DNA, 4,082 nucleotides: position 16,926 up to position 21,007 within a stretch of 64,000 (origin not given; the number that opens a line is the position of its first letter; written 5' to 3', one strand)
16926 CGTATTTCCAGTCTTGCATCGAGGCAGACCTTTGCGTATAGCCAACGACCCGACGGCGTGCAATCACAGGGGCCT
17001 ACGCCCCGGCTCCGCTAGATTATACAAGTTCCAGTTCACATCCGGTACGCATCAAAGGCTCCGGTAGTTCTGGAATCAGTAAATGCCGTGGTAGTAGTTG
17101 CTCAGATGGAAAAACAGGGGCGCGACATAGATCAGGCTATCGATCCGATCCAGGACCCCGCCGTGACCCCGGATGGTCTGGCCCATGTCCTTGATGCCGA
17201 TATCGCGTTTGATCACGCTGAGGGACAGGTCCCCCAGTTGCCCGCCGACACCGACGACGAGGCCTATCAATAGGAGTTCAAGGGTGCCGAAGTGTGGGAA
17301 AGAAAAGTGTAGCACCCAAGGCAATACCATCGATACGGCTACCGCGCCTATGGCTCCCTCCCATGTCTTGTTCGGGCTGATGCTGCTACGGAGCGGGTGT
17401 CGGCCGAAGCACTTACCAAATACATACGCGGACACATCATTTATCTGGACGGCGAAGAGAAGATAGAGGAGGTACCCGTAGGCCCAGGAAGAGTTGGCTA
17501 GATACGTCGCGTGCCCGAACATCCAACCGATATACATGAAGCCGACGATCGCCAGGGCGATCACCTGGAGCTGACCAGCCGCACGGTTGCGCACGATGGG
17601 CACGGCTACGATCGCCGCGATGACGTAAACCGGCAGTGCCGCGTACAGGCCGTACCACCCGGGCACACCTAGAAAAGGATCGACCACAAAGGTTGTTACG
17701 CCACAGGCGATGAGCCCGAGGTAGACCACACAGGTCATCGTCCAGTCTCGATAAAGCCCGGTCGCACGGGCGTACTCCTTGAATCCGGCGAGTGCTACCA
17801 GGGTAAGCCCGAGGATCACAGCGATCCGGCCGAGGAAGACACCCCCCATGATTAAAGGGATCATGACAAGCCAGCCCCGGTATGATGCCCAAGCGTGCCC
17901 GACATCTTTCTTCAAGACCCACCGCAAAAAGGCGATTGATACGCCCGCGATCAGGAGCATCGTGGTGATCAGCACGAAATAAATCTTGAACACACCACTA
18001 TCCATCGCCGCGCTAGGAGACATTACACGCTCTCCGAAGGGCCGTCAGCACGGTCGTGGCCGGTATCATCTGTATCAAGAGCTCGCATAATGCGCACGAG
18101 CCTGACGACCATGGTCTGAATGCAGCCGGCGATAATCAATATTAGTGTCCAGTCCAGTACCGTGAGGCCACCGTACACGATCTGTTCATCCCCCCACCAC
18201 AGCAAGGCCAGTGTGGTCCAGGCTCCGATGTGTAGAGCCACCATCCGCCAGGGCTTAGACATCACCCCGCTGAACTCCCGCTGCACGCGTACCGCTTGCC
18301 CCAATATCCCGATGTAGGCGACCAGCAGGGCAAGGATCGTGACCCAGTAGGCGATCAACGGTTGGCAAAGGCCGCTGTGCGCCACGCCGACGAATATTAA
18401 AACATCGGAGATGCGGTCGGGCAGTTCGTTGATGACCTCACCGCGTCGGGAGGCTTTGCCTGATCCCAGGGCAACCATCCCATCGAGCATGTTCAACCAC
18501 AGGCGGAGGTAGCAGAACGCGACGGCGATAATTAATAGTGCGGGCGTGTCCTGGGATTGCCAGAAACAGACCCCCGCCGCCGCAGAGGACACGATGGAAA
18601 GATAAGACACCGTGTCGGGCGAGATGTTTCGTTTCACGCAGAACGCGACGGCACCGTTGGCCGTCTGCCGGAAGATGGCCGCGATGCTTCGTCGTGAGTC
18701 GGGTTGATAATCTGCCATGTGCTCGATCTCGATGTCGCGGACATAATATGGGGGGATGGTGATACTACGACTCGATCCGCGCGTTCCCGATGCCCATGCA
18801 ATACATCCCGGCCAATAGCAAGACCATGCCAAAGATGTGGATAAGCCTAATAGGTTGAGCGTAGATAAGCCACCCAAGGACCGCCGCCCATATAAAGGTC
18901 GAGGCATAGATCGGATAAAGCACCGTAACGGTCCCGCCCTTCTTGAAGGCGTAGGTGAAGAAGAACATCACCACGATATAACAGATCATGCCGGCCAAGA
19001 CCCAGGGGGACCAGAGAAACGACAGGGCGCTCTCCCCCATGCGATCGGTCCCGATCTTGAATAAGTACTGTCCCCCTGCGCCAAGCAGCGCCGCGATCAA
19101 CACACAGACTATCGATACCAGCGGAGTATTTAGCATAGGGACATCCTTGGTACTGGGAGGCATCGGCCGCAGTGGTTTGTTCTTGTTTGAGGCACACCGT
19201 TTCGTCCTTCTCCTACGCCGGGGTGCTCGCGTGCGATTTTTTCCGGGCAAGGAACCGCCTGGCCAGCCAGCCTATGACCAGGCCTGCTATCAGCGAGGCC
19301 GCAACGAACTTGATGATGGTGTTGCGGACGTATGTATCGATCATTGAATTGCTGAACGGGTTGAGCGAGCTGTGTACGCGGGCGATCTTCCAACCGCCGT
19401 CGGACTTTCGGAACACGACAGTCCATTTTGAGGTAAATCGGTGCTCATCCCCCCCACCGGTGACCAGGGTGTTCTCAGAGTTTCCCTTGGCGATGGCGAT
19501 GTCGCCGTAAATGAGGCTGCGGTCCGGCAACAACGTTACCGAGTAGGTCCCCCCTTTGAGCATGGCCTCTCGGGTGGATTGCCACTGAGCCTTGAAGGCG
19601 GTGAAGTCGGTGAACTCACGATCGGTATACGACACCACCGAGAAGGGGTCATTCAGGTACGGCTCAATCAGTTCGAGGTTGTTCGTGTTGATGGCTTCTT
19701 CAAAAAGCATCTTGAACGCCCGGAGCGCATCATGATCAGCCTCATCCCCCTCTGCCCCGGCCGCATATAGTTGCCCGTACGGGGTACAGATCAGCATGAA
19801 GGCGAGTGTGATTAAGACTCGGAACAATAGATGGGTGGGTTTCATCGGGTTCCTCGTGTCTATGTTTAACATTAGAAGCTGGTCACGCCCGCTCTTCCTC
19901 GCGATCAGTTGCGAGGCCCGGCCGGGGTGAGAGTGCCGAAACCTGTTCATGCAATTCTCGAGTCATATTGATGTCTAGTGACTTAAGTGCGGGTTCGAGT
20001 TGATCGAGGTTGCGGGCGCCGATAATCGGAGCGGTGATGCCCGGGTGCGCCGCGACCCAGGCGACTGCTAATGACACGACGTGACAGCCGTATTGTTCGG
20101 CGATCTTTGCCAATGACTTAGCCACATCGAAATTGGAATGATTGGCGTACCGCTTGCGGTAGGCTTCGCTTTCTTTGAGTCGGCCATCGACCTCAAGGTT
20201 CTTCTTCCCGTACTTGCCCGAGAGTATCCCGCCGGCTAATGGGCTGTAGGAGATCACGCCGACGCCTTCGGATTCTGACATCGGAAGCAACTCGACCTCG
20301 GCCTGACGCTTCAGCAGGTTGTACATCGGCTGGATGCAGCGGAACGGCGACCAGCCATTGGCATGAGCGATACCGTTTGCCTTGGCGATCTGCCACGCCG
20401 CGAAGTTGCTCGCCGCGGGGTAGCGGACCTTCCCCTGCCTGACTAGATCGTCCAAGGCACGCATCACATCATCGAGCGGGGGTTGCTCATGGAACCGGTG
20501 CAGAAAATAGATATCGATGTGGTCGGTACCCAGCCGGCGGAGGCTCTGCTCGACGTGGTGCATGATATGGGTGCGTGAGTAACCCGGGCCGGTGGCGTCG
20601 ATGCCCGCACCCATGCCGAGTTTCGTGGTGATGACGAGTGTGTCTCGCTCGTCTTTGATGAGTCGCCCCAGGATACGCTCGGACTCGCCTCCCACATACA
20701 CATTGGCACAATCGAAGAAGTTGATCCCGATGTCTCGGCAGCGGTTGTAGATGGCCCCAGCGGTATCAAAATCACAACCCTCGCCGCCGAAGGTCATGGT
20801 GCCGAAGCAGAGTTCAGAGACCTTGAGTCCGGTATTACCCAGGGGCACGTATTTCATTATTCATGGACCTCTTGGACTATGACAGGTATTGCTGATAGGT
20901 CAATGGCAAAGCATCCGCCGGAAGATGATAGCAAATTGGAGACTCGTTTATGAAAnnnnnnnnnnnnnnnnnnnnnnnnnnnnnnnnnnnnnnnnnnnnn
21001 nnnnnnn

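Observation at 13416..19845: Self-contained CDP-diacylglycerol-dependent lipid operon with two methyltransferases and a lipase-like domain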

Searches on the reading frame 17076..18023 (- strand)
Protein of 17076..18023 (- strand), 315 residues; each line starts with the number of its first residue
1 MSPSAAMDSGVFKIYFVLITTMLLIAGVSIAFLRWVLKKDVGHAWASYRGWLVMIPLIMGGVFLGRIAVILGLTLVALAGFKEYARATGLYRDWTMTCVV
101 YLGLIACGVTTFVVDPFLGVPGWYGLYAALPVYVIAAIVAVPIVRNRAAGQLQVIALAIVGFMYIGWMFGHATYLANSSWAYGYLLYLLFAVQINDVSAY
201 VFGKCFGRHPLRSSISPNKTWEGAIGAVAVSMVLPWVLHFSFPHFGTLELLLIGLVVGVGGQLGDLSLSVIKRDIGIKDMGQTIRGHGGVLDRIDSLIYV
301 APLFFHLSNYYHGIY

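Call 3: search_protein_families(library=pfam, proteins=[window:17076-18023:-], max_evalue=0.01)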
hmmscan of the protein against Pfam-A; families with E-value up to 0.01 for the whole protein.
window:17076-18023:- (315 aa): 1 family
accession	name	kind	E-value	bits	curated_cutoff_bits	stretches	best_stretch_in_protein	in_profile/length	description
PF01148.25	CTP_transf_1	-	1e-54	186.6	24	1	51-309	7-262/264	Cytidylyltransferase family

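Call 4: search_protein_families(library=ncbifam, proteins=[window:17076-18023:-], max_evalue=0.01)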
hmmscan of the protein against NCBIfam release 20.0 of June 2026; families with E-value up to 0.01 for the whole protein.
window:17076-18023:- (315 aa): 1 family
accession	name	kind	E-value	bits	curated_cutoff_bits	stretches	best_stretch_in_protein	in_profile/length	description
NF008635.0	PRK11624.1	equivalog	6.4e-30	104.5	385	1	52-307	10-277/285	phosphatidate cytidylyltransferase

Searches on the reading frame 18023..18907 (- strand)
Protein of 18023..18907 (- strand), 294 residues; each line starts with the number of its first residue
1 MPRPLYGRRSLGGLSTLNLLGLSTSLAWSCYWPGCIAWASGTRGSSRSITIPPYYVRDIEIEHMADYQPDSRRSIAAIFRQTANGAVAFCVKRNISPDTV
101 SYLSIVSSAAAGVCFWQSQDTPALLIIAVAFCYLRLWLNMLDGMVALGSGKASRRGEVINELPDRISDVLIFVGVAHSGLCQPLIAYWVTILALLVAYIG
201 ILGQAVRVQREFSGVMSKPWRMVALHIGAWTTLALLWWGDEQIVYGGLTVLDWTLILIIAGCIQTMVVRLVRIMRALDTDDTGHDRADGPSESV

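Call 3: search_protein_families(library=pfam, proteins=[window:18023-18907:-], max_evalue=0.01)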
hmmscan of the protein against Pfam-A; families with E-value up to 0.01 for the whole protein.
window:18023-18907:- (294 aa): 1 family
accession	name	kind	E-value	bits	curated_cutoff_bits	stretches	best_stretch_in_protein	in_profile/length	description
PF01066.26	CDP-OH_P_transf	-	0.00055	20.8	22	1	96-250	3-138/152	CDP-alcohol phosphatidyltransferase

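Call 4: search_protein_families(library=ncbifam, proteins=[window:18023-18907:-], max_evalue=0.01)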
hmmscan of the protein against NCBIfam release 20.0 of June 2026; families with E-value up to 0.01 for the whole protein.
window:18023-18907:- (294 aa): 4 families
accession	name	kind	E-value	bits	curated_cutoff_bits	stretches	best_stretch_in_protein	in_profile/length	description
NF040950.1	archin_ph_syn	equivalog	9.8e-20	71.2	180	1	84-277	13-191/191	archaetidylinositol phosphate synthase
NF045883.1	PIPSynth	equivalog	3.6e-09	36.6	170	1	87-276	15-195/197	phosphatidylinositol phosphate synthase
NF052561.1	PIPSynBT1523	equivalog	7.9e-08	32.3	350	1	83-275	13-216/232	hypothetical protein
TIGR00473.1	pssA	equivalog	0.0011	19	107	1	126-209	21-98/153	CDP-diacylglycerol--serine O-phosphatidyltransferase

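Call 25: search_solved_structures(query=window:18023-18907:-, max_evalue=1, show_alignments=2)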
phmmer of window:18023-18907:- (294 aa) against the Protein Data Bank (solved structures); distinct sequences matched with E-value up to 1: 2.
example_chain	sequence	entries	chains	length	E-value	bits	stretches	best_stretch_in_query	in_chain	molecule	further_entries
6h53_A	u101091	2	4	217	0.0001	25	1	89-231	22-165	CDP-diacylglycerol--inositol 3-phosphatidyltransferase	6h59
6h5a_A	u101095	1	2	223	0.00017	24.2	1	89-231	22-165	CDP-diacylglycerol--inositol 3-phosphatidyltransferase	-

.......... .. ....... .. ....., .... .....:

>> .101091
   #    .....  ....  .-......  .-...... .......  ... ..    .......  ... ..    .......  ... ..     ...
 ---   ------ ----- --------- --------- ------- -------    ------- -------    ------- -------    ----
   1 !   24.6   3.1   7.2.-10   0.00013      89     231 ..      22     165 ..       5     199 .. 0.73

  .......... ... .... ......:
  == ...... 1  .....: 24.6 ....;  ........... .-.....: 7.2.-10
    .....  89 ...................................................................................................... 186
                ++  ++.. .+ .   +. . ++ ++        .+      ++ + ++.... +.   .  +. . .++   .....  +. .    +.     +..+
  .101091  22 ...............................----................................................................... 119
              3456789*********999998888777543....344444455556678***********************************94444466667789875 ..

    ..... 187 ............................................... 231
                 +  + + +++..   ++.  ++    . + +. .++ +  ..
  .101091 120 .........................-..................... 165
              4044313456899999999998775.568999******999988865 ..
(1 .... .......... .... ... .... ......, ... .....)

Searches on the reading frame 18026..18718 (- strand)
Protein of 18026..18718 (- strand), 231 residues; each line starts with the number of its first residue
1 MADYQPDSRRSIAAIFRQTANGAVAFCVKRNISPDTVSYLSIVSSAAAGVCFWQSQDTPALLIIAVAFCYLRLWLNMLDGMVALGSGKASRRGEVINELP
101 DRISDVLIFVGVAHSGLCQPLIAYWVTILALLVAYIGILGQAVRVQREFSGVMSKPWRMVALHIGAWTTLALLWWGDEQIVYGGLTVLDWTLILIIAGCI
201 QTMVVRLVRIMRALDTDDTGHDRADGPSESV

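Call 59: search_solved_structures(query=A2, max_evalue=1, show_alignments=3)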
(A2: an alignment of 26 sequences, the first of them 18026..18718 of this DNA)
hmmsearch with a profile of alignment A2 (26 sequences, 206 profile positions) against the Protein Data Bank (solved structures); distinct sequences matched with E-value up to 1: 15.
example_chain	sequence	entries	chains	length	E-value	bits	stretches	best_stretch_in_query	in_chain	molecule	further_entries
6h53_A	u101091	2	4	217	3e-19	72.6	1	15-201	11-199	CDP-diacylglycerol--inositol 3-phosphatidyltransferase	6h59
6h5a_A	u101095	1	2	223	3.3e-19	72.5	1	15-201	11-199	CDP-diacylglycerol--inositol 3-phosphatidyltransferase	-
6wm5_A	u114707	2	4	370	1.8e-15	60.3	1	15-201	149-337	AfCTD-Phosphatidylinositol-phosphate synthase (PIPS) fusion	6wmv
5d91_A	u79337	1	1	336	7.9e-13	51.7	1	16-201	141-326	AF2299 protein,Phosphatidylinositol synthase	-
5d92_D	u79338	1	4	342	8.6e-13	51.6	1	16-201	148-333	AF2299 protein,Phosphatidylinositol synthase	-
4o6m_A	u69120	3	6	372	7.3e-11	45.3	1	22-135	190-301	AF2299, a CDP-alcohol phosphotransferase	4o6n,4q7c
8gyw_B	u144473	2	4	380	1.4e-08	37.8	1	25-138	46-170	Choline/ethanolaminephosphotransferase 1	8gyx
9uet_A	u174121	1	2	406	1e-07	35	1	32-136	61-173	Cholinephosphotransferase 1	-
8ero_A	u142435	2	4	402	1.3e-07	34.7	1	32-116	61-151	Cholinephosphotransferase 1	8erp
8ul9_A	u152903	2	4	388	1.1e-06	31.6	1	30-135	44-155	Cholinephosphotransferase 1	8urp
8urt_A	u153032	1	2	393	1.2e-06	31.5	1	30-135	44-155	Cholinephosphotransferase 1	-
4mnd_A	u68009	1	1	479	6.1e-05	25.9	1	27-195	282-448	CTP L-myo-inositol-1-phosphate cytidylyltransferase/CDP-L-myo-inositol myo-inositolphospho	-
7drj_A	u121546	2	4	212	0.037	16.8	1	56-197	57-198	CDP-diacylglycerol--glycerol-3-phosphate 3-phosphatidyltransferase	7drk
7pow_A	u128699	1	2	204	0.22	14.3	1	61-138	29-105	CDP-diacylglycerol--serine O-phosphatidyltransferase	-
7b1k_A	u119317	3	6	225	0.22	14.3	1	61-137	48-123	CDP-diacylglycerol--serine O-phosphatidyltransferase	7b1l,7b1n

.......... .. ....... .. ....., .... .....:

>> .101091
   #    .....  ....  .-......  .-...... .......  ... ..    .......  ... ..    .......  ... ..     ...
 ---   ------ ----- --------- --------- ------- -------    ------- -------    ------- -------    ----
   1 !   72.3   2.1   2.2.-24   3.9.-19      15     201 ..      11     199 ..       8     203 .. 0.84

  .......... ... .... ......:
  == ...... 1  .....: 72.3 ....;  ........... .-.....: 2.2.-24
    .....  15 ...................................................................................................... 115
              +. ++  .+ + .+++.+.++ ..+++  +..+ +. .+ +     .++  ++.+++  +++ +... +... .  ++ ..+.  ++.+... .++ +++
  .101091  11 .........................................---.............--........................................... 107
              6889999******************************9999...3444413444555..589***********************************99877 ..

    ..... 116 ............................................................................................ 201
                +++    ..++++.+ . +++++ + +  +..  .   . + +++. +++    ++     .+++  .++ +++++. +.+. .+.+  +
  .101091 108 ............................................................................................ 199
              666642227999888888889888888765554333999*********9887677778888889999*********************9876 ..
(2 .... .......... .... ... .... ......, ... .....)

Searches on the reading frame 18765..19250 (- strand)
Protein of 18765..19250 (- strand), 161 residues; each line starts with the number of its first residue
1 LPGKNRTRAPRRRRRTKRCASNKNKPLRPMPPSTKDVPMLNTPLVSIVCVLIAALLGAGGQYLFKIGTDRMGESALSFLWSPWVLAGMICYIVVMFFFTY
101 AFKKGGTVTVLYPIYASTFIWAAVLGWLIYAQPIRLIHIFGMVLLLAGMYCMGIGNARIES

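Call 3: search_protein_families(library=pfam, proteins=[window:18765-19250:-], max_evalue=0.01)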
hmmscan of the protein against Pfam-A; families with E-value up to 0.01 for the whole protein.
window:18765-19250:- (161 aa): 2 families
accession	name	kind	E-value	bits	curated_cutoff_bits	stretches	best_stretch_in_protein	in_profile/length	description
PF00892.27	EamA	-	0.00011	22.9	28.2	1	80-152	62-133/135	EamA-like transporter family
PF05653.20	Mg_trans_NIPA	-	0.0043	16.7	26.2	1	64-154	32-121/295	Magnesium transporter NIPA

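Call 4: search_protein_families(library=ncbifam, proteins=[window:18765-19250:-], max_evalue=0.01)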
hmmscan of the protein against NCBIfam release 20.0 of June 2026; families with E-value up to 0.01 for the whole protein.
window:18765-19250:- (161 aa): 2 families
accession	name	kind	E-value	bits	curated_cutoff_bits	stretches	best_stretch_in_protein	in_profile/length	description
NF011625.2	PRK15051.1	equivalog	0.00012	22.3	92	1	48-153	4-108/111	4-amino-4-deoxy-L-arabinose-phosphoundecaprenol flippase subunit ArnE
NF000148.1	SMR_qac_pB8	exception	0.00033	21.3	200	1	88-154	37-103/110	Qac-pB8 family quaternary ammonium compound efflux SMR transporter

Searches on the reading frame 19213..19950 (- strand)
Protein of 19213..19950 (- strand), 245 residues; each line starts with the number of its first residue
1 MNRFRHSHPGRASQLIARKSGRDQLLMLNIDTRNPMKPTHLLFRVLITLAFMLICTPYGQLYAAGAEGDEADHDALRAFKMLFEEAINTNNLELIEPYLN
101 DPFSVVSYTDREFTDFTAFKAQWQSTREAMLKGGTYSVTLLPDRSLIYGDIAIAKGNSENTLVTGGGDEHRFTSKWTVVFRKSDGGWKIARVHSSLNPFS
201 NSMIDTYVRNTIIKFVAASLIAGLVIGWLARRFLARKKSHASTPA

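Call 3: search_protein_families(library=pfam, proteins=[window:19213-19950:-], max_evalue=0.01)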
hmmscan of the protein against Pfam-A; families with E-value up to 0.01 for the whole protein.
window:19213-19950:- (245 aa): 4 families
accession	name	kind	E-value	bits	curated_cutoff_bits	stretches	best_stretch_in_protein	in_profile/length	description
PF14534.12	DUF4440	-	7.7e-09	36.4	25.2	1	83-189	8-107/107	Domain of unknown function (DUF4440)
PF13474.12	SnoaL_3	-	1.6e-07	32.1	22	1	83-196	8-118/121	SnoaL-like domain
PF08332.16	CaMKII_AD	-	2.1e-05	25.1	22.1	1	134-197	63-127/128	Calcium/calmodulin dependent protein kinase II association domain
PF13577.12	SnoaL_4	-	0.0012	19.3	24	1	105-192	37-125/126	SnoaL-like domain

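Call 4: search_protein_families(library=ncbifam, proteins=[window:19213-19950:-], max_evalue=0.01)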
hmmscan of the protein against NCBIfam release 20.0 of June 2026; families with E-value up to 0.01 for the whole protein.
window:19213-19950:- (245 aa): 0 families

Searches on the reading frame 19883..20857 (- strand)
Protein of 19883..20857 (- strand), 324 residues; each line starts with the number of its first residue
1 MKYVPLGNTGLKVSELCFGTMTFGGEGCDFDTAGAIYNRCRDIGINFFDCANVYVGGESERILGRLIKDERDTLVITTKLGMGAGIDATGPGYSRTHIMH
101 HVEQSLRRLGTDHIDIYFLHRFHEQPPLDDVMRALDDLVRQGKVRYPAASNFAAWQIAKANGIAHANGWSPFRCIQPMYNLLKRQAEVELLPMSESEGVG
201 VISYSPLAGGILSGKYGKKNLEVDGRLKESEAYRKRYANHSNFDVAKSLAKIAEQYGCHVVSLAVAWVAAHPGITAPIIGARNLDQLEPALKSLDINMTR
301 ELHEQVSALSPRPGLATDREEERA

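Call 3: search_protein_families(library=pfam, proteins=[window:19883-20857:-], max_evalue=0.01)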
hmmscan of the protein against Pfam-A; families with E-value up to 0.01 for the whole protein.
window:19883-20857:- (324 aa): 1 family
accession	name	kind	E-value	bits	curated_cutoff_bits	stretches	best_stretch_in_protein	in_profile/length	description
PF00248.27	Aldo_ket_red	-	3.4e-73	246.7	24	1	15-309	1-289/291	Aldo/keto reductase family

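Call 4: search_protein_families(library=ncbifam, proteins=[window:19883-20857:-], max_evalue=0.01)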
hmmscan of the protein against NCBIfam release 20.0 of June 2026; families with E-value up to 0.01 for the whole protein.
window:19883-20857:- (324 aa): 7 families
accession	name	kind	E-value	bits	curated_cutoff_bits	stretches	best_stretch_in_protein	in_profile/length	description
TIGR01293.1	Kv_beta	subfamily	1.1e-46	159.3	365.4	1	1-298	1-305/319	voltage-dependent potassium channel subunit beta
NF049922.1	MethglyxlRedYdjG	equivalog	2.1e-40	138.8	550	1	1-302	1-313/326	NADH-dependent methylglyoxal reductase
NF007388.0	PRK09912.1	subfamily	4.6e-40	137.6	448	1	1-295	13-316/346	L-glyceraldehyde 3-phosphate reductase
NF007912.0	PRK10625.1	equivalog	1.1e-33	117.1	415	1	1-309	1-337/346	NADP(H)-dependent aldo-keto reductase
NF007695.0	PRK10376.1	subfamily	1.6e-19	70.1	280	1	11-209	15-217/290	oxidoreductase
NF008377.0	PRK11172.1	equivalog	5.9e-08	32.2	327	1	41-208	26-182/267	2,5-didehydrogluconate reductase DkgB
NF008598.0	PRK11565.1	equivalog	0.0011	18.1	425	1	38-159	35-147/275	2,5-didehydrogluconate reductase DkgA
